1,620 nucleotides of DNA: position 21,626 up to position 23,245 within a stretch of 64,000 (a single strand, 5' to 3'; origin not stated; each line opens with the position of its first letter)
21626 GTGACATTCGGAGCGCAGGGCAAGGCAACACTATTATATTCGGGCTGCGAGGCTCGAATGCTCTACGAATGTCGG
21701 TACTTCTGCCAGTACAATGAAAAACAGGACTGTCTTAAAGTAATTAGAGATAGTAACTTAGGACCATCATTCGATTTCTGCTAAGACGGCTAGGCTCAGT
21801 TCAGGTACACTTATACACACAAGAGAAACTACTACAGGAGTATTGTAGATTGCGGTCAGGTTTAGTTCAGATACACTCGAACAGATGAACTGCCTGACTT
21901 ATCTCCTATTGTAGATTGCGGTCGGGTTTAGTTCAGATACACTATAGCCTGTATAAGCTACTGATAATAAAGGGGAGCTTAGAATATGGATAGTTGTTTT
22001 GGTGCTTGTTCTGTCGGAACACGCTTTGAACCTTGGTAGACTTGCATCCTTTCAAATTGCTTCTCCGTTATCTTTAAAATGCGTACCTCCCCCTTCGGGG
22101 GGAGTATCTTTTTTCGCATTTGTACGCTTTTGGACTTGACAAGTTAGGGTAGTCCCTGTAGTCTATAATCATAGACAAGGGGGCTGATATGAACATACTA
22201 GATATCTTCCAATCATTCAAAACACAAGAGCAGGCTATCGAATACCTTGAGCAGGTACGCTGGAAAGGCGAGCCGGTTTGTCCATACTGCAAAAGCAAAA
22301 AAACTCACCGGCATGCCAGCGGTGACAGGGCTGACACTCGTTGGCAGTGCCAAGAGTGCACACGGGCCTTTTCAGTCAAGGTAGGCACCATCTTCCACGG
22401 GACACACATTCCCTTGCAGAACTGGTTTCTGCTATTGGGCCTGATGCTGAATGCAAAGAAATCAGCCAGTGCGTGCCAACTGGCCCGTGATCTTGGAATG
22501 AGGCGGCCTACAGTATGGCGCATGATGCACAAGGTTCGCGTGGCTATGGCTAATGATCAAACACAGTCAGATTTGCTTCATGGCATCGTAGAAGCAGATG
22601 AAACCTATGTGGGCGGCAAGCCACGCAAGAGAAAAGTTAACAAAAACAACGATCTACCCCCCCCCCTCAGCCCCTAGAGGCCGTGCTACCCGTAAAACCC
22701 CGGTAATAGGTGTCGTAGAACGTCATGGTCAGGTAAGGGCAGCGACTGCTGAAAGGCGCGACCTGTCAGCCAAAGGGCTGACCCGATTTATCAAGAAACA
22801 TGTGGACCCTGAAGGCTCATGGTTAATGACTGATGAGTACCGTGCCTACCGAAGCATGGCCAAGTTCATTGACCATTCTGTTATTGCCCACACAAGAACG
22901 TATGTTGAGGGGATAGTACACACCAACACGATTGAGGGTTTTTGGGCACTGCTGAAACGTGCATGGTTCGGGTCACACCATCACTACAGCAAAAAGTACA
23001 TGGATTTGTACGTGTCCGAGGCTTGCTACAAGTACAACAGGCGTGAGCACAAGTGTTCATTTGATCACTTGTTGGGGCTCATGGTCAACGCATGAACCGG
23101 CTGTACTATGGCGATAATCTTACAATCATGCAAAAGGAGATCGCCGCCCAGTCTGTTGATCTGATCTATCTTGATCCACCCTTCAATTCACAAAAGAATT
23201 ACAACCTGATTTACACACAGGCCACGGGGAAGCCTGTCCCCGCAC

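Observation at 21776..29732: Type II-C-like CRISPR-Cas9 locus with an unusually long Cas9 (1247 aa) and a divergent tracrRNA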

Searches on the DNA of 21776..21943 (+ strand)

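Call 49: search_dna_similar(query=window:21776-21943:+, collection=phages, mode=distant, max_evalue=10)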
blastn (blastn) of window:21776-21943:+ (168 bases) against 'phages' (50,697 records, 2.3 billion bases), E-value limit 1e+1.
Records with a match: 23; places in all: 23; records where one place covers at least 80% of the query: 0.
Best place of each record, by identity: >=99% 22; 80-90% 1.
By first word of the organism name: Flavobacterium 22; Vibrio 1.
By host as written in the record: Flavobacterium psychrophilum 950106-1/1 8; Flavobacterium psychrophilum strain FPS-D10 3; Flavobacterium psychrophilum FPS-D15 2; Flavobacterium psychrophilum FPS-D10 2; Flavobacterium psychrophilum strain FPS-D15 2; Vibrio tubiashii 1; Flavobacterium psychrophilum 1; Flavobacterium psychrophilum FPS-D2 1; and 3 more.
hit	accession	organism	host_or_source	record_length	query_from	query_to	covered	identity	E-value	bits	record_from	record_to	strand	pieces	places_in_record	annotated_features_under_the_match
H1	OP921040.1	Vibrio phage 13VT501A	Vibrio tubiashii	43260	36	64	17%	89.7%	2e+0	37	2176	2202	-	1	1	none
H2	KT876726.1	Flavobacterium phage FpV21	Flavobacterium psychrophilum 950106-1/1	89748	124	143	12%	100.0%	2e+0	37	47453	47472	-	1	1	structural protein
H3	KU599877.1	Flavobacterium phage Fpv1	Flavobacterium psychrophilum 950106-1/1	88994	124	143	12%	100.0%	2e+0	37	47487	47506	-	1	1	structural protein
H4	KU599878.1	Flavobacterium phage Fpv2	Flavobacterium psychrophilum 950106-1/1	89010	124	143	12%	100.0%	2e+0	37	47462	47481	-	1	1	structural protein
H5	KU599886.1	Flavobacterium phage Fpv20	Flavobacterium psychrophilum 950106-1/1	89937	124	143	12%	100.0%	2e+0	37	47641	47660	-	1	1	structural protein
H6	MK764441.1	Flavobacterium phage FPSV-F12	Flavobacterium psychrophilum 950106-1/1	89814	124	143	12%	100.0%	2e+0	37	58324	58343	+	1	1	structural protein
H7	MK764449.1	Flavobacterium phage FPSV-S29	Flavobacterium psychrophilum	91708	124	143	12%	100.0%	2e+0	37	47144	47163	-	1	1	structural protein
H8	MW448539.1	Flavobacterium phage FPSV-D24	Flavobacterium psychrophilum strain ...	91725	124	143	12%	100.0%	2e+0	37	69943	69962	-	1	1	record has no annotation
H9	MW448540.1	Flavobacterium phage FPSV-D25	Flavobacterium psychrophilum strain ...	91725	124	143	12%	100.0%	2e+0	37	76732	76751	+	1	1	record has no annotation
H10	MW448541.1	Flavobacterium phage FPSV-D27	Flavobacterium psychrophilum strain ...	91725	124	143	12%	100.0%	2e+0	37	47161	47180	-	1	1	record has no annotation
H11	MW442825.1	Flavobacterium phage FPSV-D5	Flavobacterium psychrophilum FPS-D15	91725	124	143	12%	100.0%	2e+0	37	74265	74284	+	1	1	record has no annotation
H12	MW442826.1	Flavobacterium phage FPSV-D9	Flavobacterium psychrophilum FPS-D15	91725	124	143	12%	100.0%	2e+0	37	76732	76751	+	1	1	record has no annotation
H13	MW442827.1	Flavobacterium phage FPSV-D12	Flavobacterium psychrophilum FPS-D2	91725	124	143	12%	100.0%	2e+0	37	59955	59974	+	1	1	record has no annotation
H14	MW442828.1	Flavobacterium phage FPSV-D13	Flavobacterium psychrophilum FPS-D10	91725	124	143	12%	100.0%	2e+0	37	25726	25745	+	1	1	record has no annotation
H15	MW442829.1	Flavobacterium phage FPSV-D16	Flavobacterium psychrophilum FPS-D10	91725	124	143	12%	100.0%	2e+0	37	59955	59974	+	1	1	record has no annotation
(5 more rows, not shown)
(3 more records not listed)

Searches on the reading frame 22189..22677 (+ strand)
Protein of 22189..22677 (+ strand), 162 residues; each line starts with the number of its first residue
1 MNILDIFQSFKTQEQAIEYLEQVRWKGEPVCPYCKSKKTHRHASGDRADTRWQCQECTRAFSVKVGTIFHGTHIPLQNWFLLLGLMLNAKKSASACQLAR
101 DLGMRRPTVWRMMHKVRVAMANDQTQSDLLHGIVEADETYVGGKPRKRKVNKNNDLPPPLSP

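Call 7: search_protein_families(library=pfam, proteins=[window:22189-22677:+], max_evalue=0.01)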
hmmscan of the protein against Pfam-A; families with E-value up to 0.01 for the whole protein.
window:22189-22677:+ (162 aa): 3 families
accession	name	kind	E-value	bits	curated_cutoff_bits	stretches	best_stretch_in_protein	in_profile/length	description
PF12760.12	Zn_ribbon_IS1595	-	1.6e-11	44.4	25.4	1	11-59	1-45/46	Transposase zinc-ribbon domain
PF12762.13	DDE_Tnp_IS1595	-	0.002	18.6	27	1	130-152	2-24/153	ISXO2-like transposase domain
PF23451.1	Zn_ribbon_PaaD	-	0.0093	16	27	0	29-61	15-49/53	PaaD zinc beta ribbon domain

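Call 8: search_protein_families(library=ncbifam, proteins=[window:22189-22677:+], max_evalue=0.01)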
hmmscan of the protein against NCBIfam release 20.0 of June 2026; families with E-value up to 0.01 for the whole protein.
window:22189-22677:+ (162 aa): 6 families
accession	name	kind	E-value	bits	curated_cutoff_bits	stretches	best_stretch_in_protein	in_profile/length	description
NF033547.1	transpos_IS1595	equivalog_domain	3.3e-22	79.4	75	1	72-149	2-85/215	IS1595 family transposase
NF033558.1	transpos_IS1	equivalog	1.9e-08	34.5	100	1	31-148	1-114/199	IS1 family transposase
NF050000.1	IS1_IS1595_Zn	domain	9.3e-06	26.1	28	1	31-62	1-32/34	IS1/IS1595 family N-terminal zinc-binding domain-containing protein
NF048018.1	IS256_N_4Cys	domain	6.6e-05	23.5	27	1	31-61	2-31/31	transposase-like zinc-binding domain-containing protein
NF048019.1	IS256_Zn_var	equivalog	0.00069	19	150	1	33-142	2-98/304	IS256 family transposase, variant Zn-binding type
NF033544.1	transpos_IS1249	exception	0.00095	18.4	300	1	29-113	2-83/382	IS1249 family transposase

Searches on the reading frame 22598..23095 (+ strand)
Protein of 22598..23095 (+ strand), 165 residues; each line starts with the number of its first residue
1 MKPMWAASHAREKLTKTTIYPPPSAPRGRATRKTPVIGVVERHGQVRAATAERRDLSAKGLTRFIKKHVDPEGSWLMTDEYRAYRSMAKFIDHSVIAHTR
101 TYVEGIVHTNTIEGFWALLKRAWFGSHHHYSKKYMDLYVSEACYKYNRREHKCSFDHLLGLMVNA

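Call 7: search_protein_families(library=pfam, proteins=[window:22598-23095:+], max_evalue=0.01)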
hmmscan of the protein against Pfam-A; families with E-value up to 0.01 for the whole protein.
window:22598-23095:+ (165 aa): 2 families
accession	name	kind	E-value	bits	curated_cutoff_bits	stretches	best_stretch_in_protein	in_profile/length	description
PF12762.13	DDE_Tnp_IS1595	-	2.8e-27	96.1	27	1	27-147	30-153/153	ISXO2-like transposase domain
PF13610.12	DDE_Tnp_IS240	-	0.0069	17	27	1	39-122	23-109/139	DDE domain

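Call 8: search_protein_families(library=ncbifam, proteins=[window:22598-23095:+], max_evalue=0.01)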
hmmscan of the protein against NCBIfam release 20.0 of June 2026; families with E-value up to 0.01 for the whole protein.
window:22598-23095:+ (165 aa): 2 families
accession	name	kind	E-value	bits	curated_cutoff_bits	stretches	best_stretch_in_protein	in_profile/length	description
NF033547.1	transpos_IS1595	equivalog_domain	4.1e-33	115.1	75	1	27-149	88-215/215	IS1595 family transposase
NF038016.1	sporang_Gsm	equivalog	0.00082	18.8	240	1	67-146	233-315/316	sporangiospore maturation cell wall hydrolase GsmA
